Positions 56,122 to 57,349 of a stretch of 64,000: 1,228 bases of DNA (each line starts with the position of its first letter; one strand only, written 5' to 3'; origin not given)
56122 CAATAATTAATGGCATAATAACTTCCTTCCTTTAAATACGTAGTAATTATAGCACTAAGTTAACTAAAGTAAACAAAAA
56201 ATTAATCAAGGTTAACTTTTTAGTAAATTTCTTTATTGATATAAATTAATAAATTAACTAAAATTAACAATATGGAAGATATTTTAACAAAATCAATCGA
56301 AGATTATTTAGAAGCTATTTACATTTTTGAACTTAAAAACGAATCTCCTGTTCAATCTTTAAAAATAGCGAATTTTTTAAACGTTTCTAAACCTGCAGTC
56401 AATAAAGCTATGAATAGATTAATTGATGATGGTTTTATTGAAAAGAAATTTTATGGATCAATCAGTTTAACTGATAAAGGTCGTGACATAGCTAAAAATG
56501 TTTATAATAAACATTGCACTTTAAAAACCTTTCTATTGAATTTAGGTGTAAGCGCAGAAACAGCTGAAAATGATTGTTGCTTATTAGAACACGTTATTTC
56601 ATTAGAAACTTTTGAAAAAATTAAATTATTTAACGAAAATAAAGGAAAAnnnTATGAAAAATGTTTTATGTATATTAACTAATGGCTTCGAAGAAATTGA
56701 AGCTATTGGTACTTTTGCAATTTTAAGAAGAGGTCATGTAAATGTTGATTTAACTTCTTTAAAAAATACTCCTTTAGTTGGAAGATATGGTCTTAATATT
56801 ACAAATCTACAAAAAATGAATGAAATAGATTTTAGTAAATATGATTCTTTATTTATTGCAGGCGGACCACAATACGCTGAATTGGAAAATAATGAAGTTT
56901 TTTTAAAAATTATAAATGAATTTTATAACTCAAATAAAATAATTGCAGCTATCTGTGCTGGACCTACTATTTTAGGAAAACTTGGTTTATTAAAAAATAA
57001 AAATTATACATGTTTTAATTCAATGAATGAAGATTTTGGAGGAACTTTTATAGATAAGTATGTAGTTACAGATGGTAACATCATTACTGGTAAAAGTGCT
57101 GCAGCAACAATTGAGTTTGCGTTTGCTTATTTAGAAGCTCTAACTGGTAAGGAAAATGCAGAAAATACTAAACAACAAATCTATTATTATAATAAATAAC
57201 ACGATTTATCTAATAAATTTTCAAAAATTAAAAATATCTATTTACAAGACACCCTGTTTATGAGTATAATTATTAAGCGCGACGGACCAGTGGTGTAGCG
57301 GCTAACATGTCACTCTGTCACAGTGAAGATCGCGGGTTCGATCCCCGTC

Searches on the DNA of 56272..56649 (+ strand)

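Call 74: search_rna_families(sources=[L002, L007, L011, L206], threshold=evalue, max_evalue=0.1)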
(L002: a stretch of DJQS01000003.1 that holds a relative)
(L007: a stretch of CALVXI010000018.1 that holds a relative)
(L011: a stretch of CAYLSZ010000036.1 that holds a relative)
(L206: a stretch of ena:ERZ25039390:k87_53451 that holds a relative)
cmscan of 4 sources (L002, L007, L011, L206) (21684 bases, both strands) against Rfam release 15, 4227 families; matches with E-value up to 0.1: 23.
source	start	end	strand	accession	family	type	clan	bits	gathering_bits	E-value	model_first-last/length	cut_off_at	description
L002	4506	4578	+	RF00005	tRNA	Gene; tRNA;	CL00001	65.1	29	2.3e-12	1-71/71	no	tRNA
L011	4806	4879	-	RF00005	tRNA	Gene; tRNA;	CL00001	64.6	29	3.2e-12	1-71/71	no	tRNA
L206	799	872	-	RF00005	tRNA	Gene; tRNA;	CL00001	64.6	29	3.2e-12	1-71/71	no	tRNA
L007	5644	5714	-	RF00005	tRNA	Gene; tRNA;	CL00001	64.2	29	4.3e-12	1-71/71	no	tRNA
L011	4889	4959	-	RF00005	tRNA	Gene; tRNA;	CL00001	64.2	29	4.3e-12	1-71/71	no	tRNA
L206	882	952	-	RF00005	tRNA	Gene; tRNA;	CL00001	64.2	29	4.3e-12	1-71/71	no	tRNA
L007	5564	5637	-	RF00005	tRNA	Gene; tRNA;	CL00001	63.8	29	5.3e-12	1-71/71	no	tRNA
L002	4415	4487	+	RF00005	tRNA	Gene; tRNA;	CL00001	62.1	29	1.6e-11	1-71/71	no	tRNA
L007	5283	5371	-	RF00005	tRNA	Gene; tRNA;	CL00001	59.7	29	7e-11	1-71/71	no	tRNA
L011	4623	4711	-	RF00005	tRNA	Gene; tRNA;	CL00001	58.8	29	1.3e-10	1-71/71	no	tRNA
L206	616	704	-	RF00005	tRNA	Gene; tRNA;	CL00001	58.8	29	1.3e-10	1-71/71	no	tRNA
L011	4719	4792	-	RF00005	tRNA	Gene; tRNA;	CL00001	58.7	29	1.4e-10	1-71/71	no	tRNA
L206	712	785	-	RF00005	tRNA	Gene; tRNA;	CL00001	58.7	29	1.4e-10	1-71/71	no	tRNA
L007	5472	5545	-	RF00005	tRNA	Gene; tRNA;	CL00001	58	29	2.2e-10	1-71/71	no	tRNA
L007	5188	5261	-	RF00005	tRNA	Gene; tRNA;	CL00001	57.1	29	3.7e-10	1-71/71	no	tRNA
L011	4527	4600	-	RF00005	tRNA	Gene; tRNA;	CL00001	56.8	29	4.6e-10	1-71/71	no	tRNA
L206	519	592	-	RF00005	tRNA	Gene; tRNA;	CL00001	56.8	29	4.6e-10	1-71/71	no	tRNA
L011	4718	4792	+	RF04354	Plastid-ycf2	Cis-reg;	-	33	65.7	0.0018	1-75/75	no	Plastid-ycf2 5UTR RNA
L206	711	785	+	RF04354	Plastid-ycf2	Cis-reg;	-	33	65.7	0.0018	1-75/75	no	Plastid-ycf2 5UTR RNA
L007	5471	5545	+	RF04354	Plastid-ycf2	Cis-reg;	-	32.7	65.7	0.0022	1-75/75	no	Plastid-ycf2 5UTR RNA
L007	5283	5335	+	RF04351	Plastid-psbl-rps4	Cis-reg;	-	30.9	68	0.0057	1-53/53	no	Plastid-psbl-rps4 3UTR RNA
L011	4623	4675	+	RF04351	Plastid-psbl-rps4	Cis-reg;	-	30.3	68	0.0083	1-53/53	no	Plastid-psbl-rps4 3UTR RNA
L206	616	668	+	RF04351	Plastid-psbl-rps4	Cis-reg;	-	30.3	68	0.0083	1-53/53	no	Plastid-psbl-rps4 3UTR RNA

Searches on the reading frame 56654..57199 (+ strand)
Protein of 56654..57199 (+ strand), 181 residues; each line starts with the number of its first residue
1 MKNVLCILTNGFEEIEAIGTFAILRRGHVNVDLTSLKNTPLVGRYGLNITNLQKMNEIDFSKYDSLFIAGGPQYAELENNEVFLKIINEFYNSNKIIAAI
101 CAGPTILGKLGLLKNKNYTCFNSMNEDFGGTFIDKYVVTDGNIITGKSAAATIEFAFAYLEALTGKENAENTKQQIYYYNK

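Call 8: search_protein_families(library=pfam, proteins=[window:56654-57199:+])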
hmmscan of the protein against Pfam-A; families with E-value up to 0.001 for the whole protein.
window:56654-57199:+ (181 aa): 2 families
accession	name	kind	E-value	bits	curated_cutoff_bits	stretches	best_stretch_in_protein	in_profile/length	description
PF01965.30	DJ-1_PfpI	-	4.3e-37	127.9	26.6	1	2-161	1-164/165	DJ-1/PfpI family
PF07685.20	GATase_3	-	0.00086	19.4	27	0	53-109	30-90/196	CobB/CobQ-like glutamine amidotransferase domain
